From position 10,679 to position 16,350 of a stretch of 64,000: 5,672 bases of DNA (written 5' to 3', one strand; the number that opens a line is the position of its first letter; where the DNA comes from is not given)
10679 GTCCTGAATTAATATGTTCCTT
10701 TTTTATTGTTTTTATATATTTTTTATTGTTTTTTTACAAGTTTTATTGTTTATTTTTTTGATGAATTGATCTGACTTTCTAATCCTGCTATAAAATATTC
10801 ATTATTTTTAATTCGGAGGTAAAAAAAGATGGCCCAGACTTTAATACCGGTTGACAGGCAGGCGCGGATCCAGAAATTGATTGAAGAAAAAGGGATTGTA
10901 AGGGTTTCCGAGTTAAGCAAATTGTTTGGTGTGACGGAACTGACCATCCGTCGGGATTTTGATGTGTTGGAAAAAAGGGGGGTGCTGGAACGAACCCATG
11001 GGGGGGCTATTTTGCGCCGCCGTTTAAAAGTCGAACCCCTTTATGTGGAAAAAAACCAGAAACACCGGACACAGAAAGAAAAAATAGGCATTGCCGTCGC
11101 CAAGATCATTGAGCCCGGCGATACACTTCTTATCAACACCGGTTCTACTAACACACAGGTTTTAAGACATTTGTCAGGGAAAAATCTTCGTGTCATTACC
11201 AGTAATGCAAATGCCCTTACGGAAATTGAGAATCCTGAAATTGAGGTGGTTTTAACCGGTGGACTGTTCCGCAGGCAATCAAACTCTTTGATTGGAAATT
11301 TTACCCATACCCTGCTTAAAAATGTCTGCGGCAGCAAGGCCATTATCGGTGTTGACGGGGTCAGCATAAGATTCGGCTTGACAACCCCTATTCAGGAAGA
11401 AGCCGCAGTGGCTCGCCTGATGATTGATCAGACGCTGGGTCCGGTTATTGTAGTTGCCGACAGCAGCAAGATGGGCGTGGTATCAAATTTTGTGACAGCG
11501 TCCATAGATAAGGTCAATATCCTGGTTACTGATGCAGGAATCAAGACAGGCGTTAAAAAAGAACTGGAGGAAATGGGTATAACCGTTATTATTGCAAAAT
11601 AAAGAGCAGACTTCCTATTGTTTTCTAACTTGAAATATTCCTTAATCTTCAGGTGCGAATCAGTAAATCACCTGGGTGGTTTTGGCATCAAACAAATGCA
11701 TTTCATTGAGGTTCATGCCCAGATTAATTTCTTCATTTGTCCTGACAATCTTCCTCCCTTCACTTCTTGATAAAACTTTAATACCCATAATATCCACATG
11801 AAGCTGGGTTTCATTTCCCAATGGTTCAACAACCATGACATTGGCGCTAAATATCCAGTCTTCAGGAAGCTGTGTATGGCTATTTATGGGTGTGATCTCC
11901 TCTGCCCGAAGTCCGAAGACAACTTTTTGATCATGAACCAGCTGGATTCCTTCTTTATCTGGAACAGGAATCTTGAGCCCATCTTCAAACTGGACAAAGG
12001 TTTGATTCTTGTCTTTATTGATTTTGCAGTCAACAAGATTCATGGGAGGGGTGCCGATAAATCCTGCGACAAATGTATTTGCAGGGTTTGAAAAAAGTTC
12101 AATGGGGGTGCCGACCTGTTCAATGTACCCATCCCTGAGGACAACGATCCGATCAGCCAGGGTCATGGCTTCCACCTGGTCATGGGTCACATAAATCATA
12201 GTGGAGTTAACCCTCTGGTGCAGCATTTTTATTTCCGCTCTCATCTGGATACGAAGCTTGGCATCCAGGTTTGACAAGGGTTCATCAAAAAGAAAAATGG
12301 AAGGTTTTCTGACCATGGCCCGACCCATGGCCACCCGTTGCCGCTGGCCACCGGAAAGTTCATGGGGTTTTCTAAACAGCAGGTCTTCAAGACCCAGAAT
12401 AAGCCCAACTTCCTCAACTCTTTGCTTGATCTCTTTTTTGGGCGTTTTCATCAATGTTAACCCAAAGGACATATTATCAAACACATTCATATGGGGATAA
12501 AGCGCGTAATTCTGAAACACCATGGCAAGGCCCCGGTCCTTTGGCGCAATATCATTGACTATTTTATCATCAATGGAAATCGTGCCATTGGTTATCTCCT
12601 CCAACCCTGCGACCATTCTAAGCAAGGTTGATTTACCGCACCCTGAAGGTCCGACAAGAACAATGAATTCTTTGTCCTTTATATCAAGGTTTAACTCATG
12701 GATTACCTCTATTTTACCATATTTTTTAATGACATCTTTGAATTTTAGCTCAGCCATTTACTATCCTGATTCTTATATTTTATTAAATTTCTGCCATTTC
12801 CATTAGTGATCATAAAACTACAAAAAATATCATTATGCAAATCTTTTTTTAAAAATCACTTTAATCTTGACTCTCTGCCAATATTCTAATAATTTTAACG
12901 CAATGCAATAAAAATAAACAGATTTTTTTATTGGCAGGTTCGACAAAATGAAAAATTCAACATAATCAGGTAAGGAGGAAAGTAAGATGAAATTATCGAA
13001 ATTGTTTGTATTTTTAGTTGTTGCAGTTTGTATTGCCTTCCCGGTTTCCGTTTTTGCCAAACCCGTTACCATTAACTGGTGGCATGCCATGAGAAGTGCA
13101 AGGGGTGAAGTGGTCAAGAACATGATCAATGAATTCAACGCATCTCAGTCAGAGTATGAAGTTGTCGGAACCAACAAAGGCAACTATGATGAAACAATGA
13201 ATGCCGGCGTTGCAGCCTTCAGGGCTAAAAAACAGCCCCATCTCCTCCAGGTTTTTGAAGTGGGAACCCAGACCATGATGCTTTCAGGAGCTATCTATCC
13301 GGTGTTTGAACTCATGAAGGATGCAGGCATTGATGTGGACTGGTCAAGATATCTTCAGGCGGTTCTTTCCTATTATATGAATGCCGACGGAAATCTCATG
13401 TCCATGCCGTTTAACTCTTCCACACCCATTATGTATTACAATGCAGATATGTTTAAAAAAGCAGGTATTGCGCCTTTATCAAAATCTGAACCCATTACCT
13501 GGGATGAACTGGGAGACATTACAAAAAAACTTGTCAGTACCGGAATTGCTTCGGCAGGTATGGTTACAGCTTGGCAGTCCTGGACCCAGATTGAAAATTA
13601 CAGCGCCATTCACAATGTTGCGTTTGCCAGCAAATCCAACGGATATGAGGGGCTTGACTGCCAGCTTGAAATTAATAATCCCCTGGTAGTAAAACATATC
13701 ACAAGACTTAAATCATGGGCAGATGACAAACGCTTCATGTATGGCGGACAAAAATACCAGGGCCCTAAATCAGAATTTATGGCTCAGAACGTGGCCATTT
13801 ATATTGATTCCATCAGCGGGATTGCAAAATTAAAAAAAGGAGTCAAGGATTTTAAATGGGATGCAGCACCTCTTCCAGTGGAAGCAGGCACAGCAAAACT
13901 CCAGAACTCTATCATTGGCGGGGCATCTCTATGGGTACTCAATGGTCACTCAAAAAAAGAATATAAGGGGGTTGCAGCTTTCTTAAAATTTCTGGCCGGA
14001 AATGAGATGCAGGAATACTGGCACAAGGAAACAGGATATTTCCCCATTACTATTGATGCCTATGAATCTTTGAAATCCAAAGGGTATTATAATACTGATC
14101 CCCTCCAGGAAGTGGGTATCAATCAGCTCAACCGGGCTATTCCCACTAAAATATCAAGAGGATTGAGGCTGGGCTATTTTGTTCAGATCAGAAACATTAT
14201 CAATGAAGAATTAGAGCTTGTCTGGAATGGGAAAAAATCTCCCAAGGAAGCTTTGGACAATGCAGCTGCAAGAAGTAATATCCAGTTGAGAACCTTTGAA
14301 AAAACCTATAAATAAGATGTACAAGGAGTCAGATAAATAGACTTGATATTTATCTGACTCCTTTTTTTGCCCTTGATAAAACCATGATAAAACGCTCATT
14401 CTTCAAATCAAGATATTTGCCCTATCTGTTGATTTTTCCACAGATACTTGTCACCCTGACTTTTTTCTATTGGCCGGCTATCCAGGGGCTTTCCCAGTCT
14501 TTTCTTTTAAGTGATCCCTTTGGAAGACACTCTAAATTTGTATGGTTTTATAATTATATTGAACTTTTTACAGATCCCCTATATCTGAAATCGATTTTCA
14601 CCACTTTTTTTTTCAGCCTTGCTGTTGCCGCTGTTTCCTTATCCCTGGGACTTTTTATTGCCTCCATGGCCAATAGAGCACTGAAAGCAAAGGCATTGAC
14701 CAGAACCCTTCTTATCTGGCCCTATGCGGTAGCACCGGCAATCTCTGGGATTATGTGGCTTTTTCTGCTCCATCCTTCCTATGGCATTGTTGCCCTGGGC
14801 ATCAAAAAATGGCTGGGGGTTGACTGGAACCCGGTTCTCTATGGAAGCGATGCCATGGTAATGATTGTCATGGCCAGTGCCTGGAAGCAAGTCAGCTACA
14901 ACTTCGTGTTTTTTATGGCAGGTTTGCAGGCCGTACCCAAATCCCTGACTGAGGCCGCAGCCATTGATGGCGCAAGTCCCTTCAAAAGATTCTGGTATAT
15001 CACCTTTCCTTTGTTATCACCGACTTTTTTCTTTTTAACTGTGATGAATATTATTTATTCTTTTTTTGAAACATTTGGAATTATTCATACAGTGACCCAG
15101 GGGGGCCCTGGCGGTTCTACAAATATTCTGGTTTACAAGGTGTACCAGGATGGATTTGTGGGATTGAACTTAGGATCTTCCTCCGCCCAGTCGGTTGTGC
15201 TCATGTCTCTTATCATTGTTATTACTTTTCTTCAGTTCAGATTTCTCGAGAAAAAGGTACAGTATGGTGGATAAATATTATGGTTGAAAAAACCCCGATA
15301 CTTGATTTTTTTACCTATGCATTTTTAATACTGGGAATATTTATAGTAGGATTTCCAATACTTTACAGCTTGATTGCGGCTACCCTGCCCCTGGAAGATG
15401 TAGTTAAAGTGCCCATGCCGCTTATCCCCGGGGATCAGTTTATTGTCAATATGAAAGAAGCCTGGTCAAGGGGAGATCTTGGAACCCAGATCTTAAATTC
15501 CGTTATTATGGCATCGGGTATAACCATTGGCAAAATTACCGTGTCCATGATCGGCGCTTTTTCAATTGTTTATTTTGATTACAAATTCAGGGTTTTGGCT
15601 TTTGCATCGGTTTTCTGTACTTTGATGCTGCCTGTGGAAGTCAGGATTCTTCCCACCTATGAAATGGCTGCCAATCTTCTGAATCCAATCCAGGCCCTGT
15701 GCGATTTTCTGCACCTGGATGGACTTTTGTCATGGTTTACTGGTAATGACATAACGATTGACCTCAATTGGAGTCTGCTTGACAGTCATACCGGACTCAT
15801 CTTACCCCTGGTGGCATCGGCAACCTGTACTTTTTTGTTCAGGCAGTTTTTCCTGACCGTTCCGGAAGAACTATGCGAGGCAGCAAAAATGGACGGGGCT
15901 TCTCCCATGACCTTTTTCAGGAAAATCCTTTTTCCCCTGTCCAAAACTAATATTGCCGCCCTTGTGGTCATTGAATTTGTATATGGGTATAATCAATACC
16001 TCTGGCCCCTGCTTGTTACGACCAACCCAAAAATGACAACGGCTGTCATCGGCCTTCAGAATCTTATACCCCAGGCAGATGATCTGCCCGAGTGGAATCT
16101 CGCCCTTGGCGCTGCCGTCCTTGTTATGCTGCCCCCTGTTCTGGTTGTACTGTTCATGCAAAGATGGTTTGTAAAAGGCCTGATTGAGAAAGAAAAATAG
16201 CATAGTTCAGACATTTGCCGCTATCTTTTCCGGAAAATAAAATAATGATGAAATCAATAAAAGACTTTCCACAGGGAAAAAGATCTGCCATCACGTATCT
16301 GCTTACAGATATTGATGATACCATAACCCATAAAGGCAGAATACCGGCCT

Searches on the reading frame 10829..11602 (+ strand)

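Call 3: search_protein_families(library=pfam, proteins=[window:10829-11602:+], max_evalue=0.01)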
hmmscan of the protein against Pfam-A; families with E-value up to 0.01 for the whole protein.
window:10829-11602:+ (257 aa): 5 families
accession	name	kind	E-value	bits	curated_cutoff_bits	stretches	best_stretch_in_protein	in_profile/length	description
PF00455.28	DeoRC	-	8.5e-38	130.3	31.8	1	79-235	2-159/160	DeoR C terminal sensor domain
PF08220.18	HTH_DeoR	-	6.6e-16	58.2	21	1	10-62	1-53/57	DeoR-like helix-turn-helix domain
PF08279.18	HTH_11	-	0.00019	21.7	25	1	13-52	4-44/55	HTH domain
PF00392.27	GntR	-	0.0037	17.3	27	1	24-61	24-62/64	Bacterial regulatory proteins, gntR family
PF06971.19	Put_DNA-bind_N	-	0.0096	16.4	27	0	17-44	19-48/49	Putative DNA-binding protein N-terminus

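Call 4: search_protein_families(library=ncbifam, proteins=[window:10829-11602:+], max_evalue=0.01)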
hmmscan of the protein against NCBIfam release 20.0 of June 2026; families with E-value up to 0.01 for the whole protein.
window:10829-11602:+ (257 aa): 11 families
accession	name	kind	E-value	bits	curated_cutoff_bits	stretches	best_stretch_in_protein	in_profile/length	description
NF040755.1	AgaR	equivalog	2.2e-52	177.7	260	1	8-256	5-256/256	transcriptional repressor AgaR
NF041397.1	TranRegGlpR_Halo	equivalog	1.8e-47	162.1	300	1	6-254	2-250/253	HTH-type transcriptional regulator GlpR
NF007753.1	PRK10434.1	equivalog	2.4e-46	158.4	350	1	7-256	3-253/253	glucitol operon DNA-binding transcriptional repressor SrlR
NF007316.0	PRK09802.1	equivalog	5.9e-45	153.5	351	1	10-256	18-267/269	DeoR family transcriptional regulator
NF040890.1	trans_reg_YgbI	equivalog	5.2e-41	140.8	400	1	5-257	1-253/253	DNA-binding transcriptional repressor YgbI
NF040887.2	trans_reg_YciT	exception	8.7e-40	136.9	450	1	10-255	4-245/246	DNA-binding transcriptional regulator YciT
NF008154.0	PRK10906.1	equivalog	5.4e-27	94.7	331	1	9-252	5-248/252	DeoR/GlpR family transcriptional regulator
NF010034.0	PRK13509.1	equivalog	1.1e-22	80.6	244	1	10-255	6-250/251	HTH-type transcriptional regulator UlaR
NF007961.0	PRK10681.1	equivalog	7.6e-21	74.6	244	1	10-244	5-241/252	DNA-binding transcriptional repressor DeoR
NF007720.0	PRK10411.1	equivalog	3e-13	49.6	259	1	9-237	4-234/243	L-fucose operon activator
TIGR01884.1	cas_HTH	subfamily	0.0094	15.4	60.2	0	14-56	147-189/202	CRISPR-associated CARF protein Csa3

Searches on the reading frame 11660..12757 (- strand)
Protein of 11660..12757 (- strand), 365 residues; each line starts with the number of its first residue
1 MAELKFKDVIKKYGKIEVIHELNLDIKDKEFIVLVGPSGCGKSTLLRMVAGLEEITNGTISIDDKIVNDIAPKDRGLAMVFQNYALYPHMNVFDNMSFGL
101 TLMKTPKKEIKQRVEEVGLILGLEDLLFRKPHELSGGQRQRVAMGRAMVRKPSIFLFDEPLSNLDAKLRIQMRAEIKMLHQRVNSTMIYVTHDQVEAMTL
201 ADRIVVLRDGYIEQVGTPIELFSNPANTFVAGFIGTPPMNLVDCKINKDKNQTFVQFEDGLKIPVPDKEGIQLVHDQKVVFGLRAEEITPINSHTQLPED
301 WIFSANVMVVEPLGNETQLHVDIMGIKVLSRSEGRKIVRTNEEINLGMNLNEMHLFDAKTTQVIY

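Call 46: search_protein_families(library=ncbifam, proteins=[window:11660-12757:-], max_evalue=1e-10)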
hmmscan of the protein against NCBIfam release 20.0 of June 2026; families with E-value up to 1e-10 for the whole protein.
window:11660-12757:- (365 aa): 176 families (the best 25 are shown)
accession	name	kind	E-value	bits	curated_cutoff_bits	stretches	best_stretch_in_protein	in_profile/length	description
NF008653.0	PRK11650.1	subfamily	7.1e-149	495.7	432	1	1-364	1-355/357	sn-glycerol-3-phosphate ABC transporter ATP-binding protein UgpC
NF008233.0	PRK11000.1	equivalog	2.6e-132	441.1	568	1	1-359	1-356/369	maltose/maltodextrin ABC transporter ATP-binding protein MalK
NF006987.0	PRK09452.1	equivalog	7.2e-98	327.7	482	1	4-289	18-300/378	spermidine/putrescine ABC transporter ATP-binding protein PotA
NF040933.2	ABC_arch_GlcV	equivalog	3.5e-95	318.9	450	1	5-356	4-357/357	glucose ABC transporter ATP-binding protein GlcV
TIGR03265.1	PhnT2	equivalog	8.8e-90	301.5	457.7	1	3-327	4-316/353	putative 2-aminoethylphosphonate ABC transporter ATP-binding protein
TIGR01187.1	potA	subfamily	7.8e-89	298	355.6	1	34-329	1-294/325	polyamine ABC transporter ATP-binding protein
NF043075.1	MMSYN1_0197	equivalog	1e-88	297.6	550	1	4-355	3-338/341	spermidine/putrescine ABC transporter ATP-binding protein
NF008513.0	PRK11432.1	equivalog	2e-82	276.9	496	1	4-337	7-327/351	ferric ABC transporter ATP-binding protein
NF040840.2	tungstate_WtpC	equivalog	2.9e-82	276.7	440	1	4-326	2-313/347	tungstate ABC transporter ATP-binding protein WtpC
TIGR00968.1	3a0106s01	subfamily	3.7e-80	268.9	342.75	1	6-236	3-233/237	sulfate ABC transporter ATP-binding protein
TIGR03258.1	PhnT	equivalog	5.2e-76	256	499.15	1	11-237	16-243/359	2-aminoethylphosphonate ABC transport system ATP-binding subunit PhnT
NF008621.0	PRK11607.1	equivalog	2.1e-75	253.9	613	1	4-330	20-343/377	putrescine ABC transporter ATP-binding subunit PotG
NF008105.0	PRK10851.1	equivalog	6.9e-71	238.8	502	1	6-248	5-249/362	sulfate/thiosulfate ABC transporter ATP-binding protein CysA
TIGR01186.1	proV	subfamily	4.9e-68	229.9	326.6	1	12-259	2-257/363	betaine/proline/choline family ABC transporter ATP-binding protein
TIGR03415.1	ABC_choXWV_ATP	equivalog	6.2e-57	193.3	483.75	1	8-262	29-294/382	choline ABC transporter ATP-binding protein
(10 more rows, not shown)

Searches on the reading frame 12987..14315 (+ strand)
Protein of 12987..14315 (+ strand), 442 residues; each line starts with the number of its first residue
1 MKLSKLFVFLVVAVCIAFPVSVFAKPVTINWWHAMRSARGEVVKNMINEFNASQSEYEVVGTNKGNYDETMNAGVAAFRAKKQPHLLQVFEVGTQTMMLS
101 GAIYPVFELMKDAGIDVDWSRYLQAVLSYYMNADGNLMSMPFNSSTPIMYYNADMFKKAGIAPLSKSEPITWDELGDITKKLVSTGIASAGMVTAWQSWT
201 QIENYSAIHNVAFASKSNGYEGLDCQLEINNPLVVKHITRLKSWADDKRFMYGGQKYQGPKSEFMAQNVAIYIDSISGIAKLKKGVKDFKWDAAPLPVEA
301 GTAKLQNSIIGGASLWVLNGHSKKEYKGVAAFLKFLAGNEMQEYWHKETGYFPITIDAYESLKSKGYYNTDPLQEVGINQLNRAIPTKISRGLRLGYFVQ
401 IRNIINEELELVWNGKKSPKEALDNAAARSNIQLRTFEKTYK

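Call 46: search_protein_families(library=ncbifam, proteins=[window:12987-14315:+], max_evalue=1e-10)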
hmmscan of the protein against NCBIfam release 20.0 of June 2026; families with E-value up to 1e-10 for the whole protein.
window:12987-14315:+ (442 aa): 1 family
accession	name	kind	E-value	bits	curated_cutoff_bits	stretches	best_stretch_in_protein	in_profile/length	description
NF008211.0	PRK10974.1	equivalog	4.8e-133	443.9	411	1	12-440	11-437/439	sn-glycerol-3-phosphate ABC transporter substrate-binding protein UgpB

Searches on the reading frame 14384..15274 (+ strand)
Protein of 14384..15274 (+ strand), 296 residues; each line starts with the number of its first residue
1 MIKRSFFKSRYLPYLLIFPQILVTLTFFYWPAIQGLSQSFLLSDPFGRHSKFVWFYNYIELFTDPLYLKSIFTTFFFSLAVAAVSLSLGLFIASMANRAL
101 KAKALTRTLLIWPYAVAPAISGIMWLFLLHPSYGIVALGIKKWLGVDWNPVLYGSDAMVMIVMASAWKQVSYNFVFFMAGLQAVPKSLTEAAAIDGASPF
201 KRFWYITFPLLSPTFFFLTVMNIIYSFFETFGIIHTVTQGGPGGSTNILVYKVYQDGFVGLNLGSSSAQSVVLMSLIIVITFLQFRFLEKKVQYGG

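Call 46: search_protein_families(library=ncbifam, proteins=[window:14384-15274:+], max_evalue=1e-10)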
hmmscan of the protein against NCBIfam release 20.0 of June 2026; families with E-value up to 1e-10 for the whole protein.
window:14384-15274:+ (296 aa): 4 families
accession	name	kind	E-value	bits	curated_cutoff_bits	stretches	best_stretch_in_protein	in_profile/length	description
NF007852.0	PRK10561.1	equivalog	2.4e-97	326.3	335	1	3-294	4-294/295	sn-glycerol-3-phosphate ABC transporter permease UgpA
NF008232.0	PRK10999.1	equivalog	9.5e-23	80.7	392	1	68-287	284-514/520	maltose ABC transporter permease MalF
NF040931.1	ABC_arch_GlcT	equivalog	2e-19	70.3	360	1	17-282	7-267/278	glucose ABC transporter permease GlcT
TIGR03262.1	PhnU2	equivalog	8.2e-14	51.1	593.25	1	23-292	13-260/546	putative 2-aminoethylphosphonate ABC transporter permease subunit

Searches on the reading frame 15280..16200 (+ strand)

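Call 46: search_protein_families(library=ncbifam, proteins=[window:15280-16200:+], max_evalue=1e-10)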
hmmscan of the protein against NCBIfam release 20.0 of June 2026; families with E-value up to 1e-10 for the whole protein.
window:15280-16200:+ (306 aa): 3 families
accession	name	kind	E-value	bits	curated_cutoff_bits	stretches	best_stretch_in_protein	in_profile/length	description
NF008210.0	PRK10973.1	equivalog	5.8e-98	328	297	2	163-306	138-281/281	sn-glycerol-3-phosphate ABC transporter permease UgpE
NF040932.1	ABC_arch_GlcU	equivalog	3.3e-22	79.4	340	1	160-302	123-265/272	glucose ABC transporter permease GlcU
NF008231.0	PRK10998.1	equivalog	5.2e-14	52.5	261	1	161-302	150-290/296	maltose ABC transporter permease MalG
